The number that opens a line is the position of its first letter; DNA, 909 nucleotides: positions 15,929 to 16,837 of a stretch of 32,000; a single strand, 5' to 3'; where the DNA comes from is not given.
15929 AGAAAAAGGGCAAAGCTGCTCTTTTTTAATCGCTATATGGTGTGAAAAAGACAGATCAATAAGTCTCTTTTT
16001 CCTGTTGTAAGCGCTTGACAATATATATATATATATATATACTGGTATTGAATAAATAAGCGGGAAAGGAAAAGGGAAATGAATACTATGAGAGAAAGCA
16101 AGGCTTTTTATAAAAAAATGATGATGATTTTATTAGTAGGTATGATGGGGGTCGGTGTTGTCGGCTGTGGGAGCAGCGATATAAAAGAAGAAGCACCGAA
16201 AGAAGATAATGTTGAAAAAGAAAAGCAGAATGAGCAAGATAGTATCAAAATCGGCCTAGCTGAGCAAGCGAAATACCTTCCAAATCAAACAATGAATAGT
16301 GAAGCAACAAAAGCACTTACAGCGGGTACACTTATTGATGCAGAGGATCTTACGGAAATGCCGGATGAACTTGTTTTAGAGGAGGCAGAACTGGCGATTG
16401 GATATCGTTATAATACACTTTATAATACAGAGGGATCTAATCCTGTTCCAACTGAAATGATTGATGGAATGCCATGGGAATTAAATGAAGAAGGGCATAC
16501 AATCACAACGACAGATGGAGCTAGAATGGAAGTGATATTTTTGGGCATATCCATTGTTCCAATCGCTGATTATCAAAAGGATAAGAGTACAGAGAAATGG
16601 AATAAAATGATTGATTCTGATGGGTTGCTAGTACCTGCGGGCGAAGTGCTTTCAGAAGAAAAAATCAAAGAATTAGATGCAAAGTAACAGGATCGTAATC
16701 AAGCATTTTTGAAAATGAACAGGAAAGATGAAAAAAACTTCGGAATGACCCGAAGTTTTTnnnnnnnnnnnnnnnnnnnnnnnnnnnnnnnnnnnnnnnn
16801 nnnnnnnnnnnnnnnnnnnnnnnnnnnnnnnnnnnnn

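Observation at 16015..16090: (AT)10 forms the whole -35/-10 spacer of a lipoprotein promoter: candidate promoter-spacing phase switch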

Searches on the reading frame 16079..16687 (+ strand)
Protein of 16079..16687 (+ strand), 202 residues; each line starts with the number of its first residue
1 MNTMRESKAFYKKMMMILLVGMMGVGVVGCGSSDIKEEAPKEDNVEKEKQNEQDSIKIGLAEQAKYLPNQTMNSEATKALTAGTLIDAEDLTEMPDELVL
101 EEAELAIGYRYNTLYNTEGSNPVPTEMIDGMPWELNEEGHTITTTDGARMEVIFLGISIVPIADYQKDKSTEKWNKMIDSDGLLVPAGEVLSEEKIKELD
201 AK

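Call 6: search_protein_families(library=pfam, proteins=[window:16079-16687:+], max_evalue=0.01)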
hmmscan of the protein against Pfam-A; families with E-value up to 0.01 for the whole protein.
window:16079-16687:+ (202 aa): 0 families

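Call 7: find_encoding_contigs(protein=window:16079-16687:+, flank=3000, max_places=10)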
Protein window:16079-16687:+ (202 aa): 17 contigs read that carry it; 6 places shown.
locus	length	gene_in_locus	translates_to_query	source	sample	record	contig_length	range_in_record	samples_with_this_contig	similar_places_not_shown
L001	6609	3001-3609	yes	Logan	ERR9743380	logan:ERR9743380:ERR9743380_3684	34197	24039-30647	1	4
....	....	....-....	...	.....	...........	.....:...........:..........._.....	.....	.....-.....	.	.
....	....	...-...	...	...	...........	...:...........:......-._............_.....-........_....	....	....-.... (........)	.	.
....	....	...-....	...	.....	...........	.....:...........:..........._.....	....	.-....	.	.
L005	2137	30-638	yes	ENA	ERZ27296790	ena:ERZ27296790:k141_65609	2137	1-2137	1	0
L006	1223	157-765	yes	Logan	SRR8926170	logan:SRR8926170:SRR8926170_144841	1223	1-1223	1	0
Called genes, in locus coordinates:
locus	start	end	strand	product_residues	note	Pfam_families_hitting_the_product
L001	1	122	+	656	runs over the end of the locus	PF00512:HisKA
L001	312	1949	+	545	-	PF01368:DHH, PF00571:CBS, PF07085:DRTGG, PF00571:CBS (weak), PF02833:DHHA2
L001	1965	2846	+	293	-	PF04439:Adenyl_transf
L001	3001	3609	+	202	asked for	-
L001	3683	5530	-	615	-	PF00664:ABC_membrane, PF00005:ABC_tran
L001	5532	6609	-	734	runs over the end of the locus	PF02463:SMC_N, PF00664:ABC_membrane, PF00005:ABC_tran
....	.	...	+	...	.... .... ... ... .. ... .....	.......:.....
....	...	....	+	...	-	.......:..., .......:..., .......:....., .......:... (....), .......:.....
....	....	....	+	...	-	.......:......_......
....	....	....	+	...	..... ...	-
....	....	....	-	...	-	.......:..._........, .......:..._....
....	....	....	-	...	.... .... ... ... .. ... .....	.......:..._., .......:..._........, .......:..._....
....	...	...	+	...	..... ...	-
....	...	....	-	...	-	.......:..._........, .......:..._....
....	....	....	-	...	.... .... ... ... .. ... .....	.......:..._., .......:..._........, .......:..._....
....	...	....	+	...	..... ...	-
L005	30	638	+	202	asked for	-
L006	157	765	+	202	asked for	-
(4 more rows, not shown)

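Call 8: find_homologous_proteins(query=window:16079-16684:+)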
Query window:16079-16684:+ (202 aa): 7 proteins with E <= 0.001 among 123 candidates.
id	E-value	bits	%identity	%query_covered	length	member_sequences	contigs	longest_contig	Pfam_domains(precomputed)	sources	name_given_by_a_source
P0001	1.4e-121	421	97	99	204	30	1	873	-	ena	-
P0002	2.7e-78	280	92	72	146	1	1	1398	-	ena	-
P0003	2.4e-44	169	52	100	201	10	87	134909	-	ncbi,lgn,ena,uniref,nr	ncbi:MAG TPA: hypothetical protein IAC88_06260 [Candidatus Onthosoma merdavium]|uniref:Lipoprotein n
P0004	1.5e-42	163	50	100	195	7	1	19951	-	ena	-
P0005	6.8e-39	151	51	89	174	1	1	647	-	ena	-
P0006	1.1e-34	138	44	99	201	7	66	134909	-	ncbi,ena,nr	ncbi:MAG TPA: hypothetical protein IAC88_06265 [Candidatus Onthosoma merdavium]|nr:hypothetical prot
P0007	1.8e-24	105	44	82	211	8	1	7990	-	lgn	-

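Call 12: find_encoding_contigs(protein=P0003, flank=4000, max_places=6)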
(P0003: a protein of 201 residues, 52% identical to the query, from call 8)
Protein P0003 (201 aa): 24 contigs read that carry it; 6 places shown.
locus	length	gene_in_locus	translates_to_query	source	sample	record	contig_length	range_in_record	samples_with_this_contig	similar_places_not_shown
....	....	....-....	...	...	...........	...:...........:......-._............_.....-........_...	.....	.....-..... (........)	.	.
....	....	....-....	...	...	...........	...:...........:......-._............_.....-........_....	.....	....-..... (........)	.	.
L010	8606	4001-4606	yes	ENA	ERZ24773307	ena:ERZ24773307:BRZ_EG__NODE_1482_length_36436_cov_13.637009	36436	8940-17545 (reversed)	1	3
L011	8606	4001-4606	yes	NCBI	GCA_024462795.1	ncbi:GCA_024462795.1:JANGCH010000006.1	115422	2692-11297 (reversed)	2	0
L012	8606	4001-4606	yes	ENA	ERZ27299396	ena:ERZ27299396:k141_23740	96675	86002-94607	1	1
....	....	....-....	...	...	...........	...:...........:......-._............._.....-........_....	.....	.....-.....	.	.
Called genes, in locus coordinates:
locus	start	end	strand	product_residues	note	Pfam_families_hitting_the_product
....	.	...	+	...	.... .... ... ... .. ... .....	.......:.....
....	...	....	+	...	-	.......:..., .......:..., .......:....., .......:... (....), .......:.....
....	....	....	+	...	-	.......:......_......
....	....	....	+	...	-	-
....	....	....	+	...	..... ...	-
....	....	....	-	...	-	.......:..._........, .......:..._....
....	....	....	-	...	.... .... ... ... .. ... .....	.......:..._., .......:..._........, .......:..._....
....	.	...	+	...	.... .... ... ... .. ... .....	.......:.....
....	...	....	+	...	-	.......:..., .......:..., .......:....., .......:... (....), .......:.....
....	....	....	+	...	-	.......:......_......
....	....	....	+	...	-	-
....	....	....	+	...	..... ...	-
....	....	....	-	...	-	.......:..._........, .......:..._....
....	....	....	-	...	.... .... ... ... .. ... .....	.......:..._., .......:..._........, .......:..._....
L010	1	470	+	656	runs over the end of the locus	PF00512:HisKA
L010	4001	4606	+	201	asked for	-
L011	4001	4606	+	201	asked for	-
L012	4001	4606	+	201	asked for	-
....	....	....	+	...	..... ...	-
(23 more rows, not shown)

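Call 13: find_encoding_contigs(protein=P0007, flank=4000, max_places=4)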
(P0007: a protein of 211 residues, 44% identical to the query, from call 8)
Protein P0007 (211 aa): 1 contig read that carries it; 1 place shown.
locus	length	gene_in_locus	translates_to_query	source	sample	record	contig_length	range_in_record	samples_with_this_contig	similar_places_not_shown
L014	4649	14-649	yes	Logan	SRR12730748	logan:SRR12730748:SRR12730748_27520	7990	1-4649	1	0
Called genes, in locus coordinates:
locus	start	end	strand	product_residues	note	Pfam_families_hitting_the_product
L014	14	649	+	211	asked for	-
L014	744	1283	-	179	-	PF02632:BioY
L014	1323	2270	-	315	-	PF08279:HTH_11, PF03099:BPL_LplA_LipB, PF02237:BPL_C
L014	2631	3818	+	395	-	PF02515:CoA_transf_3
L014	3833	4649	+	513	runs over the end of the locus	PF01039:Carboxyl_trans, PF03255:ACCA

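Call 14: find_encoding_contigs(protein=P0004, flank=4000, max_places=4)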
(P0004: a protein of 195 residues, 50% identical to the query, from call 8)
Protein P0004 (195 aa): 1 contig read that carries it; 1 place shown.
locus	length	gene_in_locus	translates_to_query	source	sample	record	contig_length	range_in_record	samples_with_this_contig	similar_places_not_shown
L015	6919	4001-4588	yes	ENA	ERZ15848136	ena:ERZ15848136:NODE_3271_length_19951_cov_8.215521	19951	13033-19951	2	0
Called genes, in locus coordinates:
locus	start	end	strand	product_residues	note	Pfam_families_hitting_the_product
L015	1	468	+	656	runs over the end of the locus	PF00512:HisKA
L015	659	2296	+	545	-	PF01368:DHH, PF00571:CBS, PF07085:DRTGG, PF00571:CBS (weak), PF02833:DHHA2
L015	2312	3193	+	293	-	PF04439:Adenyl_transf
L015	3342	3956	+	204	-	-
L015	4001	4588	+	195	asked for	-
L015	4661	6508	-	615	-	PF00664:ABC_membrane, PF00005:ABC_tran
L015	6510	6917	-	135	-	?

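Call 23: find_related_loci(query=A1, collection=genome_contigs, flank=3000)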
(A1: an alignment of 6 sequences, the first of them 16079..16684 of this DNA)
Query A1 (202 aa) in genome_contigs; peptide patterns used: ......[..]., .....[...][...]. (x = any residue, [..] = any of these).
96 stretches matched a pattern, but none encodes a relative of the query by tblastn (E <= 1e-3).
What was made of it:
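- Tried and rejected: (2) The genome_contigs scan with the protein alignment found no relative (call 23).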

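Call 24: find_encoding_contigs(protein=P0006, flank=1500, max_places=10)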
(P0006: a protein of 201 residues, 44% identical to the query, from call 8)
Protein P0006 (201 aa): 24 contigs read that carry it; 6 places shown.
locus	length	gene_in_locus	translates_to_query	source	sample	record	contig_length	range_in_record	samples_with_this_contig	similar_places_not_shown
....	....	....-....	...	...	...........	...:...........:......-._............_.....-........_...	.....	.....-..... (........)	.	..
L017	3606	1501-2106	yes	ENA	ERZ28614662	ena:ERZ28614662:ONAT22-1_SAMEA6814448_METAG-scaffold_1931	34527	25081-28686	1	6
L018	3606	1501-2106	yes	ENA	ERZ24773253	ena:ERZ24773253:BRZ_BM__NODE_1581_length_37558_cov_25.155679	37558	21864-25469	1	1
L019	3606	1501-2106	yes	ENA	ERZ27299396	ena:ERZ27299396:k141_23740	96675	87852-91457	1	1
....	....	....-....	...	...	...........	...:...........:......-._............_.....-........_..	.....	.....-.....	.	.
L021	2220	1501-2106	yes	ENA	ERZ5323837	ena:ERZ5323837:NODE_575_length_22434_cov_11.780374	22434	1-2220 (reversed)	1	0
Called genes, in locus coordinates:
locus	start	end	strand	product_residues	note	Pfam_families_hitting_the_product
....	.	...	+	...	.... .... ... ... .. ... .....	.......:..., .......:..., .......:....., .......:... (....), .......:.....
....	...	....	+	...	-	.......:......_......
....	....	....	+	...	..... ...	-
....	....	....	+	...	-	-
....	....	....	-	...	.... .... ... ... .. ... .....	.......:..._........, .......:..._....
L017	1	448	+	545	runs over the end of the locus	PF01368:DHH, PF00571:CBS, PF07085:DRTGG, PF00571:CBS (weak), PF02833:DHHA2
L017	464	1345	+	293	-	PF04439:Adenyl_transf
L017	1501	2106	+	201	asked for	-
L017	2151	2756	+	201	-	-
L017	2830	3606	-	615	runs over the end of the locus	PF00664:ABC_membrane, PF00005:ABC_tran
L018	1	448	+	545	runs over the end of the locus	PF01368:DHH, PF00571:CBS, PF07085:DRTGG, PF00571:CBS (weak), PF02833:DHHA2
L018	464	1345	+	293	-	PF04439:Adenyl_transf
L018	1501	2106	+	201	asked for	-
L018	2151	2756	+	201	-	-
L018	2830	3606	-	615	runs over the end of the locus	PF00664:ABC_membrane, PF00005:ABC_tran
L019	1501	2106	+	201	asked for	-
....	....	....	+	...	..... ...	-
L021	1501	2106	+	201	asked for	-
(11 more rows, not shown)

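Call 42: predict_structure(alignment_id=A1)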
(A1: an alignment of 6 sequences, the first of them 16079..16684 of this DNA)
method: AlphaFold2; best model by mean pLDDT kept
length: 202 residues; sequences in the alignment: 6
mean_pLDDT: 74.3   pTM: 0.64
mean pLDDT of the five models: 74.3, 74.3, 72.9, 72.2, 69.3
residues with pLDDT >= 90: 96; 70-90: 38; 50-70: 7; < 50: 61
segments of 3 or more residues with pLDDT < 50: 1-61
pLDDT, mean of each block of 10 residues (from residue 1): 39 43 38 36 33 32 78 96 96 96 96 77 82 90 81 95 95 94 92 94 90
secondary structure, 60 per line:
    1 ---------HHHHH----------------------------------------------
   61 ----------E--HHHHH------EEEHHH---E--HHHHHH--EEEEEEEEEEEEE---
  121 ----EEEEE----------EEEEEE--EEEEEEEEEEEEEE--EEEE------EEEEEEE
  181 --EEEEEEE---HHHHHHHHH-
elements in order: H10-14 H74-78 E85-87 H97-102 E105-117 E125-129 E140-145 E148-161 E164-167 E174-180 E183-189 H193-201

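Call 46: fold_search(model_id=the predicted structure, library=pdb)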
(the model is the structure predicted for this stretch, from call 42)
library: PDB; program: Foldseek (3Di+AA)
matches with E <= 10: 1982; with E <= 0.001: 0
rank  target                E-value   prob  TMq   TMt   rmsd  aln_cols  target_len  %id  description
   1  9oi2_J                7.7e-02  0.21  0.09  0.16  16.2        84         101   13  Structure of human Fab 245 in complex with influenza H1N1 A/Solomon Island/3/2006 hemagglutinin (released 2026-02-04)
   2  8rh0_E                9.1e-02  0.23  0.10  0.16  16.3        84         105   11  Trimeric HSV-1F gB ectodomain in postfusion conformation with three bound HDIT102 Fab molecules. (released 2024-06-19)
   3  6wyr_M                9.6e-02  0.12  0.10  0.10  16.9       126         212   13  Crystal structure of anti-Muscle Specific Kinase (MuSK) Fab, MuSK1A (released 2020-07-29)
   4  6nn3_L                1.1e-01  0.13  0.09  0.16  16.3       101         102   15  Structure of parvovirus B19 decorated with Fab molecules from a human antibody (released 2019-02-13)
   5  9l8z_B                1.2e-01  0.14  0.09  0.16  16.7       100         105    8  The complex structure of antibody CF22 bound to the hemagglutinin of influenza B virus (released 2026-02-18)
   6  8der_L                1.2e-01  0.12  0.09  0.15  16.6        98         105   12  Cryo-EM local refinement of antibody SKV16 in complex with VEEV alphavirus spike glycoprotein (released 2023-06-28)
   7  9u5p_C                1.4e-01  0.13  0.09  0.16  16.9       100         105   11  HRV14 3C in complex with single chain antibody YDF and cloverleafRNA-dimer conformation (released 2026-03-25)
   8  9piv_L                1.5e-01  0.11  0.10  0.15  15.9        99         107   11  HIV-1 bnAb 9-71 in complex with BG505 MD39 SOSIP and RM19R (released 2026-03-04)
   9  7zlk_N                1.6e-01  0.12  0.10  0.15  16.2       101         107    9  AMC009 SOSIPv5.2 in complex with Fabs ACS114 and ACS122 (released 2022-09-21)
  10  8ek6_L                1.6e-01  0.09  0.09  0.09  17.5       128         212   12  UCA Y35N (unbound) Fab from CH65-CH67 lineage (released 2023-01-25)
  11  3mlt_L                1.7e-01  0.15  0.10  0.09  18.5       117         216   10  Crystal structure of anti-HIV-1 V3 Fab 2557 in complex with a UG1033 V3 peptide (released 2010-07-14)
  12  9bj2_L                1.7e-01  0.12  0.09  0.16  15.6        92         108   15  Structure of the SARS-CoV-2 S 6P trimer complex with the human neutralizing antibody Fab fragment, C1533 (local refine (released 2025-03-05)
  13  4lsv_L                1.7e-01  0.12  0.09  0.09  16.5       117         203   12  Crystal structure of broadly and potently neutralizing antibody 3BNC117 in complex with HIV-1 clade C C1086 gp120 (released 2013-08-21)
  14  8wsp_F                1.8e-01  0.14  0.10  0.10  16.1        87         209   13  Crystal structure of SFTSV Gn and antibody SF5 (released 2024-06-12)
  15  7e8c_L                1.8e-01  0.13  0.09  0.17  16.7        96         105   10  SARS-CoV-2 S-6P in complex with 9 Fabs (released 2021-06-09)
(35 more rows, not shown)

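Call 53: search_protein_families(library=ncbifam, proteins=[window:16079-16684:+], max_evalue=0.01)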
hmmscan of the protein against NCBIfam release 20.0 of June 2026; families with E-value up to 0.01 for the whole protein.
window:16079-16684:+ (202 aa): 0 families
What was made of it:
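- Closest known: Mycoplasma mycoides Vmm. Different: No sequence relationship between the proteins was detected (no Pfam or NCBIfam hit, calls 6 and 53).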

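Call 59: search_protein_representatives(protein=window:16079-16684:+)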
Query: 202 residues. Proteins with E-value up to 0.001 (for the whole library): 28; up to 1e-10: 17; up to 1e-30: 2. The best 28 are listed.
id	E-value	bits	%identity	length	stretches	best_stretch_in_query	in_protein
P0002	8.5e-79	279.9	92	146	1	1-146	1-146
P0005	2.2e-39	151.4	53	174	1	1-179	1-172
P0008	2.2e-24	102.5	38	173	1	22-200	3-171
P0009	1.0e-23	100.4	39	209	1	2-201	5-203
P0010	1.7e-22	96.4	37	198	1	6-200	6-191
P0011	2.1e-21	92.8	38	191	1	5-200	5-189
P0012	2.4e-21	92.6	38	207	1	4-199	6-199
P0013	3.6e-21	92.1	38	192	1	8-200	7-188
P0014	1.1e-15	74.1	33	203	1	4-200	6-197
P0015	1.1e-14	70.9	35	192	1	3-200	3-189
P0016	2.4e-12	63.3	36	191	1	6-202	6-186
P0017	3.6e-12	62.7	32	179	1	12-187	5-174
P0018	3.7e-12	62.7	33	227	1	6-199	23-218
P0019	1.6e-11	60.6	33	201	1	4-202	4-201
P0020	2.6e-11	59.9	35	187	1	6-202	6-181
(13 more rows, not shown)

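Call 61: find_encoding_contigs(protein=P0011, flank=1500, max_places=6)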
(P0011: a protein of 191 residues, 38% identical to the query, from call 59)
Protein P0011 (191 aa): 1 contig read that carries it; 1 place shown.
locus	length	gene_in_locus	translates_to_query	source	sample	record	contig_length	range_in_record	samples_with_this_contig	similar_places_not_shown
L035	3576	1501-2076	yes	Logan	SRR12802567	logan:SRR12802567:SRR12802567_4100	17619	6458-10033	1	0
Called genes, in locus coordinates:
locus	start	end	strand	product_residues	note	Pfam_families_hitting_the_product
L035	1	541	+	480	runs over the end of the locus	PF16403:Bact_surface_Ig-like (faint), PF00877:NLPC_P60 (weak)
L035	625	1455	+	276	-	-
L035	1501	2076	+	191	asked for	-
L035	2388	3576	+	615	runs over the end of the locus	PF06480:FtsH_ext, PF06068:TIP49 (weak), PF05496:RuvB_N (faint), PF00004:AAA, PF07728:AAA_5 (weak), PF17862:AAA_lid_3, PF01434:Peptidase_M41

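Call 62: find_encoding_contigs(protein=P0009, flank=1500, max_places=6)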
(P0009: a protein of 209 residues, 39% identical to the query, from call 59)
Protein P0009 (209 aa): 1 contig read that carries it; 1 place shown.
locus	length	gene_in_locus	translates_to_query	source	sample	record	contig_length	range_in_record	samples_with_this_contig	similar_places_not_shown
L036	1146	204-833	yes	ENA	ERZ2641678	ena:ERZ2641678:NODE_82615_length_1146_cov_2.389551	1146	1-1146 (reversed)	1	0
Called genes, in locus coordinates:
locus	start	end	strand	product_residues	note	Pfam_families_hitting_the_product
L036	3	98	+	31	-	?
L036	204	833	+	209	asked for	-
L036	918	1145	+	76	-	?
